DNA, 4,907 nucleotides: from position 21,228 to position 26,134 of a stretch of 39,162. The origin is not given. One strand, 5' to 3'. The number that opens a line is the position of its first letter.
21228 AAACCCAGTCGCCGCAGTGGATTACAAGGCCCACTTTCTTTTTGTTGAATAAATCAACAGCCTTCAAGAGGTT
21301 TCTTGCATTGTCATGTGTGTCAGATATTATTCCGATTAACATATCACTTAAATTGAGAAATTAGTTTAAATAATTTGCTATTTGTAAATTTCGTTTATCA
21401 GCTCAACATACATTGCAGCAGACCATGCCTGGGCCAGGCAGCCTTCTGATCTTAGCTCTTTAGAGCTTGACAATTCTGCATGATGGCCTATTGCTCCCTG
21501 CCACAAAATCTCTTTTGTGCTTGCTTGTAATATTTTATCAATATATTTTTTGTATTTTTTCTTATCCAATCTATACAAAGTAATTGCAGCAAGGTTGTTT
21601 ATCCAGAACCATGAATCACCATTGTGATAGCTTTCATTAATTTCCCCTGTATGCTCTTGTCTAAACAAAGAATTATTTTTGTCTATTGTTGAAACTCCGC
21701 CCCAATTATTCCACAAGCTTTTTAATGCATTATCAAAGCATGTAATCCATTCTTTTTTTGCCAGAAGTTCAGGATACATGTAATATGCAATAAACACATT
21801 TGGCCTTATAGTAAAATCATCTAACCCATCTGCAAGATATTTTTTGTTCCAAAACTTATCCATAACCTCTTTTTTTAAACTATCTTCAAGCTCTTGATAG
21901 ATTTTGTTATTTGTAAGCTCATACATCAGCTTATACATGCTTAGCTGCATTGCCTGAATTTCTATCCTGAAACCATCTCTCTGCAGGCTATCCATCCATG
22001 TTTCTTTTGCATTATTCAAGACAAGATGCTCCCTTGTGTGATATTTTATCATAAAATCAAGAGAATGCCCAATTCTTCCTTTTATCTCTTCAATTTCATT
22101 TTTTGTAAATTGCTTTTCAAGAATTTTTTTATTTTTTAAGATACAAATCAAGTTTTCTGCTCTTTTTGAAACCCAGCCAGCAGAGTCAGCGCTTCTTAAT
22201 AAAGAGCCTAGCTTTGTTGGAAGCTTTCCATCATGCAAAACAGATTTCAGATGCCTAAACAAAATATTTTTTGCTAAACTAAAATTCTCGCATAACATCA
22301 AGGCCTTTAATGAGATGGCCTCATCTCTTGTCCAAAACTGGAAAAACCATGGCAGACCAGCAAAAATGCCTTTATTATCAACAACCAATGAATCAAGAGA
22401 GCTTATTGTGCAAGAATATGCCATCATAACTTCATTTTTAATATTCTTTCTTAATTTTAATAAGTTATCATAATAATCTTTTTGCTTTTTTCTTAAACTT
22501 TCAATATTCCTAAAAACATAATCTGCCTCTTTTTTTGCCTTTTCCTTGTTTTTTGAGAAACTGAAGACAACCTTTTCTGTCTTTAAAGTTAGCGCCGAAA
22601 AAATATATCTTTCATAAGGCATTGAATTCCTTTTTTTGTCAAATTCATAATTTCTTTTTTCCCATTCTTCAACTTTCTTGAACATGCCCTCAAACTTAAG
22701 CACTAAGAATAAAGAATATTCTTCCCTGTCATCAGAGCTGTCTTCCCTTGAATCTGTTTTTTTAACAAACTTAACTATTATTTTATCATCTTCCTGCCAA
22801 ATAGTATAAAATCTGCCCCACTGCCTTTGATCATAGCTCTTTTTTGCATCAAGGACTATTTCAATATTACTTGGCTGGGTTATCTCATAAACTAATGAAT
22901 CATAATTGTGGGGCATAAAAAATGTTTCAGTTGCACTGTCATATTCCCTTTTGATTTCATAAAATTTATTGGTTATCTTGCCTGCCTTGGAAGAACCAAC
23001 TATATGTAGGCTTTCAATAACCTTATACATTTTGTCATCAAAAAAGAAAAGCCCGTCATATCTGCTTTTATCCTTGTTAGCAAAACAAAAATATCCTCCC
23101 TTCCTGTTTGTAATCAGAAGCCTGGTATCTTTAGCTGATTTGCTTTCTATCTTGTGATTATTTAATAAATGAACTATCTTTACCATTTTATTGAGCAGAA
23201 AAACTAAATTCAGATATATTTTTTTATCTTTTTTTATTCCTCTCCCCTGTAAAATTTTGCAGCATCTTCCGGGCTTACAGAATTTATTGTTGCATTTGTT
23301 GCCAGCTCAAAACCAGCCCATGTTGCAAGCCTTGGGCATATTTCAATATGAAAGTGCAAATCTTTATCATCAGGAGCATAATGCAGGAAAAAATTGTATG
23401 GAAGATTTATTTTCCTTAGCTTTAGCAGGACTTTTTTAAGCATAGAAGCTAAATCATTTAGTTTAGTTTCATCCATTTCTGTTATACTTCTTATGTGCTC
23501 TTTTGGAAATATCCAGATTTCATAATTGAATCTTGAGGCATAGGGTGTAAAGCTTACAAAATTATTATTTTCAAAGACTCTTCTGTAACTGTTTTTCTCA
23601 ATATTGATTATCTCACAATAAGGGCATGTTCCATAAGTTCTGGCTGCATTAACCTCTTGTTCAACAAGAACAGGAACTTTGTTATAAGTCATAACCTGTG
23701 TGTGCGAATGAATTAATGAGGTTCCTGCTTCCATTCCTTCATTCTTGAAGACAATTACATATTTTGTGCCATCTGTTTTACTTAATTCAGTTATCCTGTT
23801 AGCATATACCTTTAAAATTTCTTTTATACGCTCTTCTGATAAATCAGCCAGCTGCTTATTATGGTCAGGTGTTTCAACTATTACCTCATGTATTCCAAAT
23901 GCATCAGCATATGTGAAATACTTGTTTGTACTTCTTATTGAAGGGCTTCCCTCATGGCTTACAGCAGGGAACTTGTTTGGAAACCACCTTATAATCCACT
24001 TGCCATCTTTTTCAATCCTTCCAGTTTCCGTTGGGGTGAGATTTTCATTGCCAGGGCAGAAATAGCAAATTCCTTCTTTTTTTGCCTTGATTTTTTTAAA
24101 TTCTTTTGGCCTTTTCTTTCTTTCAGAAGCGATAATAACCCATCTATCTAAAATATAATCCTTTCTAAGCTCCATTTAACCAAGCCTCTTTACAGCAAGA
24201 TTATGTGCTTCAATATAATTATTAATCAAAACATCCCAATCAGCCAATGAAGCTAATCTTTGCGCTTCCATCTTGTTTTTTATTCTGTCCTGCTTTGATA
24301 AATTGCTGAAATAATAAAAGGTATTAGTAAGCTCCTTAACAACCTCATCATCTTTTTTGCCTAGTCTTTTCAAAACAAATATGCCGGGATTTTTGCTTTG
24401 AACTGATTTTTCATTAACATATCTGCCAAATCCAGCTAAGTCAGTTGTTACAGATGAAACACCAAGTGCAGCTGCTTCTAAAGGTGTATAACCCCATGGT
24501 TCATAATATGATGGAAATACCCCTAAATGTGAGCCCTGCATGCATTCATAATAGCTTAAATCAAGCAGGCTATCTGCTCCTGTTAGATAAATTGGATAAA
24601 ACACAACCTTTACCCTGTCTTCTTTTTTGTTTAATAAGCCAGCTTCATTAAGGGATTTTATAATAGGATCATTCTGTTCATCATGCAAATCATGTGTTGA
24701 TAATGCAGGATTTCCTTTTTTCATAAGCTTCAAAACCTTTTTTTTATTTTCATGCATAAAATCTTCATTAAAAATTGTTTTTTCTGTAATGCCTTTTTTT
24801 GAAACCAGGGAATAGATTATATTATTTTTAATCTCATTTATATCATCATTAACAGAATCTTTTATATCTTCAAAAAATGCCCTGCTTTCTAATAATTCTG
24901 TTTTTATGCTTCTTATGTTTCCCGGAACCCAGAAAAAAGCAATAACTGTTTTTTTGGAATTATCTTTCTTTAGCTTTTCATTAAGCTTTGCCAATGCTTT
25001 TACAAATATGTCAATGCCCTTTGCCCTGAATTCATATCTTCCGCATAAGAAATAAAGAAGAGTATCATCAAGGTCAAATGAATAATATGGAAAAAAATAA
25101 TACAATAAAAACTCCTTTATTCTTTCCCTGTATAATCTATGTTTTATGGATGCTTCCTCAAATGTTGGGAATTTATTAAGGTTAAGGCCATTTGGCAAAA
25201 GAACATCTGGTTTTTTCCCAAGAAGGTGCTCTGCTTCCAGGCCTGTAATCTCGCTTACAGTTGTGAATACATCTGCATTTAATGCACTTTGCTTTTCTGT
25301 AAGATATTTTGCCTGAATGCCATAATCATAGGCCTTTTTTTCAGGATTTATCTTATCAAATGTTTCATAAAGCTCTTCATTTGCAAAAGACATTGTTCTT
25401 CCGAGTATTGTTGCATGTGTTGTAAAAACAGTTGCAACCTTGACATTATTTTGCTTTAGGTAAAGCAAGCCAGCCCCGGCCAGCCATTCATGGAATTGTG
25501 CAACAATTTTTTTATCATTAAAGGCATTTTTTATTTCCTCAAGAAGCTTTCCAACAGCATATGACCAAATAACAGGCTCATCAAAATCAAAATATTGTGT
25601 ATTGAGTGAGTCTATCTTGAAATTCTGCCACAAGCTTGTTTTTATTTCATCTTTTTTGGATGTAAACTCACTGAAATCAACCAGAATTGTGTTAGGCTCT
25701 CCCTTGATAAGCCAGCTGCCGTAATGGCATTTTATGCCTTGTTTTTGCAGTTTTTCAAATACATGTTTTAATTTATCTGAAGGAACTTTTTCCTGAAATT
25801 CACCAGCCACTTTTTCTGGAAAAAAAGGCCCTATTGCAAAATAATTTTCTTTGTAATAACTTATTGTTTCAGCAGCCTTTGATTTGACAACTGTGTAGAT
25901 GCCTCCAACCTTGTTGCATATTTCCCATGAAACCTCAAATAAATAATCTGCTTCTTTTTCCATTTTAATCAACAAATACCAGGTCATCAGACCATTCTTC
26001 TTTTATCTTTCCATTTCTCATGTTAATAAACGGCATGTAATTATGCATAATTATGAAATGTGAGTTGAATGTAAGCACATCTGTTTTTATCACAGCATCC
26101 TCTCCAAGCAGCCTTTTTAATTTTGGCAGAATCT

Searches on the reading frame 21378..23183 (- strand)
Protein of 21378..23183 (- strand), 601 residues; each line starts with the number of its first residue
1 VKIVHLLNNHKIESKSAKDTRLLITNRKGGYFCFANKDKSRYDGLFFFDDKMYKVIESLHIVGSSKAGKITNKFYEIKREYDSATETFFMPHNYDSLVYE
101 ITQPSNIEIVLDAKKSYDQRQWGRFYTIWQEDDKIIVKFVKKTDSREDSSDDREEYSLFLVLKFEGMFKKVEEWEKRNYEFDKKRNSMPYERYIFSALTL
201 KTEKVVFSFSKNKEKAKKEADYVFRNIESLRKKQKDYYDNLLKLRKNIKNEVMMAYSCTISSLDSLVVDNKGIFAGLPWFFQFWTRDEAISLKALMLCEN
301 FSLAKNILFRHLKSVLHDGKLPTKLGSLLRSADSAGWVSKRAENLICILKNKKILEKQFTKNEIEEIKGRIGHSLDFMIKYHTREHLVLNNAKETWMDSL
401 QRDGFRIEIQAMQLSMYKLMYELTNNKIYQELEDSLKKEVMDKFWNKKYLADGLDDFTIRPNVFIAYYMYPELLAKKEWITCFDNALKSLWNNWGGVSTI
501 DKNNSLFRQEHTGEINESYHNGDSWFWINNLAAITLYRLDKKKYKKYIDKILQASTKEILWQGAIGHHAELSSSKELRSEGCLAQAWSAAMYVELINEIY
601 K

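Call 40: search_protein_families(library=pfam, proteins=[window:21378-23183:-], max_evalue=0.001)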
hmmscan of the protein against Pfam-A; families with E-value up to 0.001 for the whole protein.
window:21378-23183:- (601 aa): 1 family
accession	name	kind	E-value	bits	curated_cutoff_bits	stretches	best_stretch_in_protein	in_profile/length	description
PF06202.20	GDE_C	-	1.2e-34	120.3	21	1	271-591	16-364/367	Amylo-alpha-1,6-glucosidase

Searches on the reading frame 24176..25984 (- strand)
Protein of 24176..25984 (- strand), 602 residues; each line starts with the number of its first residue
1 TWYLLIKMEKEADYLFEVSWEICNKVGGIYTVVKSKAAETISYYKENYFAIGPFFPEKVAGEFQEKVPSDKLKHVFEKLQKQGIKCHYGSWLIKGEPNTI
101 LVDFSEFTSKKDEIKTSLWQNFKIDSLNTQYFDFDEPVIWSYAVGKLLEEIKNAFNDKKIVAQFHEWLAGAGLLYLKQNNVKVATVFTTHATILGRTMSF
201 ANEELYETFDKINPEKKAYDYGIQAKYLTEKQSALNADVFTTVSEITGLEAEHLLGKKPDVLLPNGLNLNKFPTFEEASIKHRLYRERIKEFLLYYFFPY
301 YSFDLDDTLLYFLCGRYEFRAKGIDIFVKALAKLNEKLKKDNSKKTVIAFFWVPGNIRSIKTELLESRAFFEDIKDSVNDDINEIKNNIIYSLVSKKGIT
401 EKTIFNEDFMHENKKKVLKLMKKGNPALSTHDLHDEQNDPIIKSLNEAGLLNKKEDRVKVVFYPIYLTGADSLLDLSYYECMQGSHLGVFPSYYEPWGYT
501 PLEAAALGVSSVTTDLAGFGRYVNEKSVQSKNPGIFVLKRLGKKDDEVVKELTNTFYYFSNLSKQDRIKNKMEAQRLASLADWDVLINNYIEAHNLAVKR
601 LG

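Call 40: search_protein_families(library=pfam, proteins=[window:24176-25984:-], max_evalue=0.001)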
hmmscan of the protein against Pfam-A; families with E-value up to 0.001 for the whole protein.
window:24176-25984:- (602 aa): 4 families
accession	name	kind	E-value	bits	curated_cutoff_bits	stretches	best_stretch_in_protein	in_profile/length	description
PF05693.19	Glycogen_syn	-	3.5e-168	561.5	27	1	17-600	1-585/639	Glycogen synthase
PF00534.26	Glycos_transf_1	-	3.2e-09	37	26.4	1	479-526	87-134/172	Glycosyl transferases group 1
PF13692.12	Glyco_trans_1_4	-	1.6e-08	35.3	27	1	479-526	71-118/142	Glycosyl transferases group 1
PF20706.3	GT4-conflict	-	2.2e-05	24.1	26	0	482-552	279-351/385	Family 4 Glycosyltransferase in conflict systems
